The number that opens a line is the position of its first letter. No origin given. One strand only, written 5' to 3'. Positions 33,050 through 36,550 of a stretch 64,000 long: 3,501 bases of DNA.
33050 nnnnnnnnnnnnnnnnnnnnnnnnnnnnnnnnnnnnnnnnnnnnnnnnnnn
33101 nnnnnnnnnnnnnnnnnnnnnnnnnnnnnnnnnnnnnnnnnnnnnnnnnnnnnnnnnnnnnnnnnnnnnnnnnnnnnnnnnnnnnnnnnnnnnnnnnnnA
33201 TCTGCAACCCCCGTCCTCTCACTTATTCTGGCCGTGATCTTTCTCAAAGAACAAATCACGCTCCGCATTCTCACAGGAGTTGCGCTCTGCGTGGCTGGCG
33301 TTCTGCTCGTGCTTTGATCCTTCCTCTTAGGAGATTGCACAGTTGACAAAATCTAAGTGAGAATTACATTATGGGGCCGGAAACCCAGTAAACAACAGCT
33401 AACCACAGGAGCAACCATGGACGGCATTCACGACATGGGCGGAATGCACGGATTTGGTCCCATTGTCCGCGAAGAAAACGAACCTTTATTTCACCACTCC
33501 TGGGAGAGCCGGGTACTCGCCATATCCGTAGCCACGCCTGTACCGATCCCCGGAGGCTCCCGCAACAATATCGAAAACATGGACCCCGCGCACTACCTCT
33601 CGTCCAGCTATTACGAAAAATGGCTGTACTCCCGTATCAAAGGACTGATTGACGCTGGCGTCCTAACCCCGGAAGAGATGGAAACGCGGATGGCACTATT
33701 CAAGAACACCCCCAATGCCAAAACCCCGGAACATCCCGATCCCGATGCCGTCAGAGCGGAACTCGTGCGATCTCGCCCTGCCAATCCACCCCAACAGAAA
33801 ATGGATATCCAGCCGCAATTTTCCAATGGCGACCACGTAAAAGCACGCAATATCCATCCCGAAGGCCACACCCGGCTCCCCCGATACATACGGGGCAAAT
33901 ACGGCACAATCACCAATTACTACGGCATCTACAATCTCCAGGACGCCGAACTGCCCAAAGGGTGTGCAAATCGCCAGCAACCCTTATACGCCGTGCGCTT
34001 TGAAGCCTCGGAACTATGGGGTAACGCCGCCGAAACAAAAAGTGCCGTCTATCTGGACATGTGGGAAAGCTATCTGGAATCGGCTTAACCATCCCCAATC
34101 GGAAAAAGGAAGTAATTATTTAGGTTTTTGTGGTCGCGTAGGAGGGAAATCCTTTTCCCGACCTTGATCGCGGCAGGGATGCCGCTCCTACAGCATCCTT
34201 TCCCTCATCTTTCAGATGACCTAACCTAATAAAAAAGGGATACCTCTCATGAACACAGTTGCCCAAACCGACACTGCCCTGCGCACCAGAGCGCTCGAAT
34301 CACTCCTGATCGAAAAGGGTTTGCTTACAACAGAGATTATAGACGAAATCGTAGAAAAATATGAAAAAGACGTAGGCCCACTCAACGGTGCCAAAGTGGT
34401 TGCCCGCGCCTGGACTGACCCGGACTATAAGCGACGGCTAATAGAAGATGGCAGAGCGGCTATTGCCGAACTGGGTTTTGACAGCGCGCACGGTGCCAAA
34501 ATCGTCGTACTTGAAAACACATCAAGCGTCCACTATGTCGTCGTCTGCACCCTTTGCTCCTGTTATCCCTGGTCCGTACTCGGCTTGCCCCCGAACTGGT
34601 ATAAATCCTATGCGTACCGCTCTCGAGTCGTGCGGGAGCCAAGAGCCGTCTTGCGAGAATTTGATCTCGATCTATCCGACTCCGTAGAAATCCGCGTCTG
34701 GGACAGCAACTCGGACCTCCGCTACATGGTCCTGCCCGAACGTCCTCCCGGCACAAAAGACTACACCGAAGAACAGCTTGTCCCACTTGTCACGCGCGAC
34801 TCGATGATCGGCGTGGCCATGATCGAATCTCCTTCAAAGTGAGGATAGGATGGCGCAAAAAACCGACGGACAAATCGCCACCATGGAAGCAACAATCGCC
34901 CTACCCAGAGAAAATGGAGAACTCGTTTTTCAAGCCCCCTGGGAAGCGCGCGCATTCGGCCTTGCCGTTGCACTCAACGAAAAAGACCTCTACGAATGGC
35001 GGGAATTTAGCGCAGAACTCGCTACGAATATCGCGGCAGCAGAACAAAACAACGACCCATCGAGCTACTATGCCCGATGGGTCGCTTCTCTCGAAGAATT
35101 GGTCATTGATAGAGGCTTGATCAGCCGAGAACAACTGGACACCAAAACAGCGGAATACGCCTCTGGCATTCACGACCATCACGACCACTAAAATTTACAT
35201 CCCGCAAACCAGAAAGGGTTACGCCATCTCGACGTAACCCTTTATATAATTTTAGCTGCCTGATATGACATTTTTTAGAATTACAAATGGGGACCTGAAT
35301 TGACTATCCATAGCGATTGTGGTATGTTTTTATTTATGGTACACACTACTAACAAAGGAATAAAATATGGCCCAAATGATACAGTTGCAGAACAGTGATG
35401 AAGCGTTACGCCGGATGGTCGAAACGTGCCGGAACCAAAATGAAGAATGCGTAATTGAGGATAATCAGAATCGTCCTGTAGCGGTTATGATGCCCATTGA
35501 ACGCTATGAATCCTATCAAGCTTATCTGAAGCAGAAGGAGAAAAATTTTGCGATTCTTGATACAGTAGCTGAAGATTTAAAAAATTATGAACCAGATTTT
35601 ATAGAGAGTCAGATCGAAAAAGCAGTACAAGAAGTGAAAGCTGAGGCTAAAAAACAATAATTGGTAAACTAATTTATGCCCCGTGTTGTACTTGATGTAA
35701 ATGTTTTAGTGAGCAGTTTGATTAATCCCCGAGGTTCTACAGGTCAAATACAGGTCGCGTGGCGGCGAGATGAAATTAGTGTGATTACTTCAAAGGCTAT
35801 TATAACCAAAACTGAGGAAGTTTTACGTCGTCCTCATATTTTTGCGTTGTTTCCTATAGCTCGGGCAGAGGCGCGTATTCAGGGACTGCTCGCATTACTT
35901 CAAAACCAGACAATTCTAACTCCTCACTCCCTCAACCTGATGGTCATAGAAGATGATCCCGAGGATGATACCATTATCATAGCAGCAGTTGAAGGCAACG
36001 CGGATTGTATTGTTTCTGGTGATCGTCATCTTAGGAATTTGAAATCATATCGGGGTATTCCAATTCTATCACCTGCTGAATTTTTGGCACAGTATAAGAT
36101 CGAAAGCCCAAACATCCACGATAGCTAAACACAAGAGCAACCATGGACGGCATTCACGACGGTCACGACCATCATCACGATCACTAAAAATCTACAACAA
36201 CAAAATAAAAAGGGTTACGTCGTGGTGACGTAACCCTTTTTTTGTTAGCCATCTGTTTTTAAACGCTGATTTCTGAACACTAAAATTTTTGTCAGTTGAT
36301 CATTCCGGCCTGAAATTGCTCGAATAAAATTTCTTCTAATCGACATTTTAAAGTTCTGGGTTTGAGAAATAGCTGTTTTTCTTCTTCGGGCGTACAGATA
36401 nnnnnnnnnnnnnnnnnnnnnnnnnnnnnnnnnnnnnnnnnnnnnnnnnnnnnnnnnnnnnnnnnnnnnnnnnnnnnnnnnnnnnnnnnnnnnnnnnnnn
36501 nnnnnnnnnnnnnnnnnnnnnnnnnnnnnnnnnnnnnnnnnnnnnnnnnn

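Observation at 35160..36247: TA module bracketed by imperfect direct repeats of the NHase accessory-gene end, with a chimeric 14-codon mini-ORF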

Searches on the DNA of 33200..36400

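Call 28: search_rna_families(source=window, start=33200, end=36400, threshold=evalue, max_evalue=1)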
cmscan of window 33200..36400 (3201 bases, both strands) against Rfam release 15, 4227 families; matches with E-value up to 1: 3.
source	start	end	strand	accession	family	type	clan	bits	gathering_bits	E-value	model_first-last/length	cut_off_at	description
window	36141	36244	+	RF00506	Thr_leader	Cis-reg; leader;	-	25.6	55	0.073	1-118/118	no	Threonine operon leader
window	36199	36249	+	RF00768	MIR405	Gene; miRNA;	-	24.9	102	0.29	1-83/83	no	MIR405 microRNA precursor family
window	36200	36241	-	RF00489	ctRNA_p42d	Gene; antisense;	-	19.8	50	0.75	1-46/46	no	ctRNA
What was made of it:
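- On Leader-peptide transcription attenuator: Thr_leader: 25.6 bits against 55 (call 28).
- Rfam gives a sub-threshold Thr_leader match over 36141-36244 (25.6 bits, E = 0.07; call 28). The Rfam score is far below the gathering score of 55 (call 28).
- Tried and rejected: The attenuator reading was rejected (call 28).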

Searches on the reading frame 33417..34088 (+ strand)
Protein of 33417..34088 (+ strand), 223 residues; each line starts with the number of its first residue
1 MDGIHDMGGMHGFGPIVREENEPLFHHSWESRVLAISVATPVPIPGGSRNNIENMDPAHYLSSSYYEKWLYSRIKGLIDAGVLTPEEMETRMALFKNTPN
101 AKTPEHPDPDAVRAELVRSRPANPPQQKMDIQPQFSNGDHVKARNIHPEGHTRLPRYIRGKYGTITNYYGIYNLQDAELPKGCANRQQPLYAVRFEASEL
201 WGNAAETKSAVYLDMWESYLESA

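Call 20: search_protein_families(library=pfam, proteins=[window:33417-34088:+], max_evalue=0.1)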
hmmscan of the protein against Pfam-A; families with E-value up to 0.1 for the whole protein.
window:33417-34088:+ (223 aa): 2 families
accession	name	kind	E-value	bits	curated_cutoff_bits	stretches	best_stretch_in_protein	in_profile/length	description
PF02211.21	NHase_beta_C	-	6e-30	104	27.7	1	125-221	2-97/98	Nitrile hydratase beta subunit, C-terminal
PF21006.2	NHase_beta_N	-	2e-27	96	21.5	1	1-105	1-108/115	Nitrile hydratase beta subunit, N-terminal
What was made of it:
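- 33417..34088 (+): nthB (NHase beta subunit, 223 aa). Codons 3-6 (33423-33434) carry the 12-nt repeat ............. Pfam NHase_beta_N and NHase_beta_C (call 20).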

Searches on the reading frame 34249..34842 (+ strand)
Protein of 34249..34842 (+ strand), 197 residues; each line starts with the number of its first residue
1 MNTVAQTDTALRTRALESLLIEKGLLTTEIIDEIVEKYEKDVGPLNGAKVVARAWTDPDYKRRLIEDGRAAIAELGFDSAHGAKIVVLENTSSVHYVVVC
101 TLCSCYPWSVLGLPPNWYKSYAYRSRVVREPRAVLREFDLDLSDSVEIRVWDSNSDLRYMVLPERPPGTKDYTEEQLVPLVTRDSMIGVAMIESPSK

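Call 11: find_related_loci(query=window:34249-34842:+, collection=genome_contigs, flank=6000)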
Query window:34249-34842:+ (197 aa) in genome_contigs; peptide patterns used: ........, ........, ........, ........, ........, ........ (x = any residue, [..] = any of these).
343 stretches matched a pattern; 146 encode a relative of the query (tblastn E <= 1e-3); the best 80 are kept; 80 distinct loci.
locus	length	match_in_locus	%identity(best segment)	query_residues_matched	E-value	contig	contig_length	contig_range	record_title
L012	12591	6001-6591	93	1-197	1e-123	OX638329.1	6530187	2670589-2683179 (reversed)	MAG: uncultured Latescibacteria bacterium isolate 03e23b1f-02ed-4bf0-8d8f-a367d3d93791 genome assembly, chromosome: 1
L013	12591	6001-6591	92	1-197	2e-122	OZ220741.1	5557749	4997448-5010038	MAG: Candidatus Latescibacterota bacterium isolate a9e09e5c-d410-47d8-823c-ef7e39eb5a37 genome assembly, chromosome: 1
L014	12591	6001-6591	91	1-197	3e-121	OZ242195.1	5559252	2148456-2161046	MAG: Candidatus Latescibacterota bacterium isolate a57e98d2-c2a9-4833-8eaa-f85fbefd33d8 genome assembly, chromosome: 1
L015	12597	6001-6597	91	1-197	8e-121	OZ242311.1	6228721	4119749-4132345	MAG: Candidatus Latescibacterota bacterium isolate bccf755e-c1ee-4055-8c2e-878efcd7d1d4 genome assembly, chromosome: 1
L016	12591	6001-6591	91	1-197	6e-120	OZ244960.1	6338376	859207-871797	MAG: Candidatus Latescibacterota bacterium isolate 84ceb019-2832-410a-8319-f59b3e32517b genome assembly, chromosome: 1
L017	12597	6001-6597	90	1-197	1e-119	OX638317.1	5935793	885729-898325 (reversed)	MAG: uncultured Latescibacteria bacterium isolate cbbe8a84-e08a-4d06-a76e-2eb930d8ff24 genome assembly, chromosome: 1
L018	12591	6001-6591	89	1-197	3e-118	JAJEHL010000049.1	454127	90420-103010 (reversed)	MAG: Candidatus Latescibacterota bacterium isolate p16x60bins.49 k141_824283, whole genome shotgun sequence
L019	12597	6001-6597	90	1-197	2e-117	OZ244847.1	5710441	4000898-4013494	MAG: Candidatus Latescibacterota bacterium isolate 8a2eb0e1-25ad-4382-8bb9-52b38a0e126b genome assembly, chromosome: 1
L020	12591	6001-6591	87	1-197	4e-116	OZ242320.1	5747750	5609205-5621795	MAG: Candidatus Latescibacterota bacterium isolate 06f19266-885c-4d39-bf7e-e57a8b9e9c03 genome assembly, chromosome: 1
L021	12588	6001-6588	87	1-197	2e-115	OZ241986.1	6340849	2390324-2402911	MAG: Candidatus Latescibacterota bacterium isolate 0d522d25-140f-41b3-910f-d932058e053c genome assembly, chromosome: 1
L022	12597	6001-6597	86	1-197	2e-115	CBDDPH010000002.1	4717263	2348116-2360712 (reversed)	MAG: Candidatus Latescibacterota bacterium isolate fcaf43fe-a799-4ace-af36-b323ac78cc8e genome assembly, contig: contig_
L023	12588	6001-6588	87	1-197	2e-114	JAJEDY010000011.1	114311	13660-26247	MAG: Candidatus Latescibacterota bacterium isolate p16x33bins.50 k141_40592, whole genome shotgun sequence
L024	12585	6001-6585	86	3-197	3e-113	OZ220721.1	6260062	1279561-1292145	MAG: Candidatus Latescibacterota bacterium isolate 1fb1e748-2903-4aab-acc2-5860c344c101 genome assembly, chromosome: 1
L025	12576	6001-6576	88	6-197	2e-113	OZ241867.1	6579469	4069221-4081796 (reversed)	MAG: Candidatus Latescibacterota bacterium isolate 402c3f40-99c9-4ff8-b352-fabea084b2f7 genome assembly, chromosome: 1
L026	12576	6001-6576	87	6-197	4e-113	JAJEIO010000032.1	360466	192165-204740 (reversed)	MAG: Candidatus Latescibacterota bacterium isolate p16x65bins.25 k141_339418, whole genome shotgun sequence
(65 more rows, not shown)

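Call 20: search_protein_families(library=pfam, proteins=[window:34249-34842:+], max_evalue=0.1)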
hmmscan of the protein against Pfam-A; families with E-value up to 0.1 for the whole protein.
window:34249-34842:+ (197 aa): 2 families
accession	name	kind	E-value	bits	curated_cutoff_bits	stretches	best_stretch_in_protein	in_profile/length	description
PF02979.21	NHase_alpha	-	1.7e-85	285.5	27.2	1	8-190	2-184/184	Nitrile hydratase, alpha chain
PF14407.11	Frankia_peptide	-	0.0005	20.8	48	1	49-78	4-33/63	Ribosomally synthesized peptide prototyped by Frankia Franean1_4349.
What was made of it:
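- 34249..34842 (+): nthA (NHase alpha subunit, 197 aa, with the cobalt-type motif VCTLCSC). Pfam NHase_alpha, E = 1.7e-85 (call 20).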

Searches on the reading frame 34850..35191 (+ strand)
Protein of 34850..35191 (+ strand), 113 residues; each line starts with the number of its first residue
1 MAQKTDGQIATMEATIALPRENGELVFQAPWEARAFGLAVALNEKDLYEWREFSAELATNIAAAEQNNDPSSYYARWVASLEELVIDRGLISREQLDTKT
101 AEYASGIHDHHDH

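Call 6: find_encoding_contigs(protein=window:34850-35191:+, flank=6000, max_places=10)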
Protein window:34850-35191:+ (113 aa): 2 contigs read that carry it; 1 place shown.
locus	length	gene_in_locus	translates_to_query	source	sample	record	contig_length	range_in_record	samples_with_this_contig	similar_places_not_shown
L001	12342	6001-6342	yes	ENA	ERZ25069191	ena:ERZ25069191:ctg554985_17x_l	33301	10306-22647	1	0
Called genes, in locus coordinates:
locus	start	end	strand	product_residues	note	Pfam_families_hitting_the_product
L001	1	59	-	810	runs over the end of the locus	PF07719:TPR_2 (faint), PF12895:ANAPC3 (faint), PF13174:TPR_6 (faint), PF13371:TPR_9 (faint), PF13414:TPR_11 (faint), PF13428:TPR_14 (faint), PF14559:TPR_19 (weak), PF13485:Peptidase_MA_2, +2 more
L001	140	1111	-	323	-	PF00248:Aldo_ket_red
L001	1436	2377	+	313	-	PF02628:COX15-CtaA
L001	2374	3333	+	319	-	PF01261:AP_endonuc_2, PF03786:UxuA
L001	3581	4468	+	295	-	PF00892:EamA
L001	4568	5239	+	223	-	PF21006:NHase_beta_N, PF02211:NHase_beta_C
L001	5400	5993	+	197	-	PF02979:NHase_alpha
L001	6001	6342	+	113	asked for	PF21006:NHase_beta_N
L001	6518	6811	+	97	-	-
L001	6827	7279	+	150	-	PF13470:PIN_3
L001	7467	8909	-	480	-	PF00884:Sulfatase, PF16347:SGSH_C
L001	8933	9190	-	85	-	-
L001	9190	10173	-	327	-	PF07690:MFS_1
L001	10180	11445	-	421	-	PF18939:DUF5686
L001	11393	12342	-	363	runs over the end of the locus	PF01168:Ala_racemase_N, PF14031:D-ser_dehydrat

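Call 17: search_protein_families(library=ncbifam, proteins=[window:34850-35191:+], max_evalue=0.1)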
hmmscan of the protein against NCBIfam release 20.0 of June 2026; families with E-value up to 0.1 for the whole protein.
window:34850-35191:+ (113 aa): 2 families
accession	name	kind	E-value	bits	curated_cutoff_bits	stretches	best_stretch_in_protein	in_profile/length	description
TIGR03889.1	nitrile_acc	equivalog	5.5e-21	74.3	46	1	27-96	1-73/74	nitrile hydratase accessory protein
TIGR03888.1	nitrile_beta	equivalog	1.1e-11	45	152.2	1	19-105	17-100/226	nitrile hydratase subunit beta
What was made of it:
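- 34850..35191 (+): NHase accessory gene (113 aa) ending .............*. The 12-nt repeat copy lies at 35165-35176. TIGR03889, 74.3 bits against a cut-off of 46 (call 17).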

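Call 20: search_protein_families(library=pfam, proteins=[window:34850-35191:+], max_evalue=0.1)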
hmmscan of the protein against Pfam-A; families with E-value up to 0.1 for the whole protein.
window:34850-35191:+ (113 aa): 1 family
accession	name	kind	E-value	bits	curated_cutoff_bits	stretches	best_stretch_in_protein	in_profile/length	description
PF21006.2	NHase_beta_N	-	1e-13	51.8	21.5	1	21-104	19-99/115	Nitrile hydratase beta subunit, N-terminal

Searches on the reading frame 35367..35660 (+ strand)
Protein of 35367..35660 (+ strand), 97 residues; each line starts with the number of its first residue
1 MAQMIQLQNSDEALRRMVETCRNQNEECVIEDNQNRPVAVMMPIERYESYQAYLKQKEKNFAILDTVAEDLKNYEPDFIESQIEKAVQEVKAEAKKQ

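Call 17: search_protein_families(library=ncbifam, proteins=[window:35367-35660:+], max_evalue=0.1)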
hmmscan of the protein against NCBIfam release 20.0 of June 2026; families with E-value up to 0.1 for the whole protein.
window:35367-35660:+ (97 aa): 1 family
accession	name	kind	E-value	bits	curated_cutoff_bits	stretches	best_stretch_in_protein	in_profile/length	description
NF011889.0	PRK15362.1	equivalog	0.017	13.9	540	1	3-96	55-151/476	type III secretion system translocon protein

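Call 20: search_protein_families(library=pfam, proteins=[window:35367-35660:+], max_evalue=0.1)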
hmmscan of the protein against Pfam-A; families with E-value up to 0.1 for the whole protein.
window:35367-35660:+ (97 aa): 3 families
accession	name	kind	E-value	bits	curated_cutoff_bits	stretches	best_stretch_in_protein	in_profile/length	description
PF02604.26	PhdYeFM_antitox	-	6.1e-05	23.2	29.8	1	15-54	14-51/74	Antitoxin Phd_YefM, type II toxin-antitoxin system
PF05856.17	ARPC4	-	0.052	13.6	22.2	0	5-61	38-101/167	ARP2/3 complex 20 kDa subunit (ARPC4)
PF19726.4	DUF6218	-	0.085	12.9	26.8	1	6-96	61-142/229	Family of unknown function (DUF6218)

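Call 25: find_encoding_contigs(protein=window:35367-35660:+, flank=7000, max_places=10)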
Protein window:35367-35660:+ (97 aa): 12 contigs read that carry it; 10 places shown.
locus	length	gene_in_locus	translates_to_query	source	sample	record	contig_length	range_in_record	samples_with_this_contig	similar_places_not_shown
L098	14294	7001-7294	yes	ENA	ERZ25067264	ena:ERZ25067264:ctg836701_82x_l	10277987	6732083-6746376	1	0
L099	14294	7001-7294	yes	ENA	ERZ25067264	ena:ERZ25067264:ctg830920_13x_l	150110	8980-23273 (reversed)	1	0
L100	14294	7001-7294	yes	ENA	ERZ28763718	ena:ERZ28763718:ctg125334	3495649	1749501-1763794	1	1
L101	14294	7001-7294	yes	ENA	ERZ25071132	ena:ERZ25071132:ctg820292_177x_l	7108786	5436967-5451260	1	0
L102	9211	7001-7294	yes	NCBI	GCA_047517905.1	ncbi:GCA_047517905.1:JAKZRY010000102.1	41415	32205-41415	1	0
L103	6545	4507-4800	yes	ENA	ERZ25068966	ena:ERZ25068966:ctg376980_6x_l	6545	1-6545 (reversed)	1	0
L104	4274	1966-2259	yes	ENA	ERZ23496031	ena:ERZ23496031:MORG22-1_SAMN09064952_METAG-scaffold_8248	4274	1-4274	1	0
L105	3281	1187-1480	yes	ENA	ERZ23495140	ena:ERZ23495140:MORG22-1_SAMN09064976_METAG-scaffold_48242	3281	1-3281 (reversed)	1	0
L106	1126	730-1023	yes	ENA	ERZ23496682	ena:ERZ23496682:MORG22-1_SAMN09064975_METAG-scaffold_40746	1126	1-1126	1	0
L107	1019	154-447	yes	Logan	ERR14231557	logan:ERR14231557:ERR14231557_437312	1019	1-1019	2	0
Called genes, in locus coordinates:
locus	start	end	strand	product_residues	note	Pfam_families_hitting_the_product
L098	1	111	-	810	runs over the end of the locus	PF07719:TPR_2 (faint), PF12895:ANAPC3 (faint), PF13371:TPR_9 (faint), PF13414:TPR_11 (faint), PF13428:TPR_14 (faint), PF13432:TPR_16 (faint), PF14559:TPR_19 (weak), PF13485:Peptidase_MA_2, +1 more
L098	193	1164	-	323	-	PF00248:Aldo_ket_red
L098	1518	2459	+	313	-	PF02628:COX15-CtaA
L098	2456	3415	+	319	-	PF01261:AP_endonuc_2, PF03786:UxuA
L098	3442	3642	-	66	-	-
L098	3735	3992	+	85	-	PF03683:UPF0175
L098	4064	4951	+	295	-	PF00892:EamA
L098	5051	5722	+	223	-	PF21006:NHase_beta_N, PF02211:NHase_beta_C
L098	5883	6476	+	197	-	PF02979:NHase_alpha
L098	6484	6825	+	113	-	PF21006:NHase_beta_N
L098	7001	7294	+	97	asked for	-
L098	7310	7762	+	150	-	PF13470:PIN_3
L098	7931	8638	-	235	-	PF13358:DDE_3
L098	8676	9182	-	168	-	PF13384:HTH_23, PF13518:HTH_28 (faint), PF13565:HTH_32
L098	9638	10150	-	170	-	PF09509:Hypoth_Ymh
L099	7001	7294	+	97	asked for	-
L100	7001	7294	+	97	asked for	-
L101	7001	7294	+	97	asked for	-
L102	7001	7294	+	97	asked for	-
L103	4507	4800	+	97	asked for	-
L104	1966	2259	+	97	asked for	-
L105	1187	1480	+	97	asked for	-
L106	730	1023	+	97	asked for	-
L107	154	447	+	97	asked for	-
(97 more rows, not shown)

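Call 43: search_protein_families(library=padloc, proteins=[window:35367-35660:+], max_evalue=0.01)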
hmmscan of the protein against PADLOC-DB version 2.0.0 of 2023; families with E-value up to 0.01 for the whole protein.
window:35367-35660:+ (97 aa): 0 families
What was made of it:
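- Tried and rejected: The TA proteins match no defence-system model (call 43).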
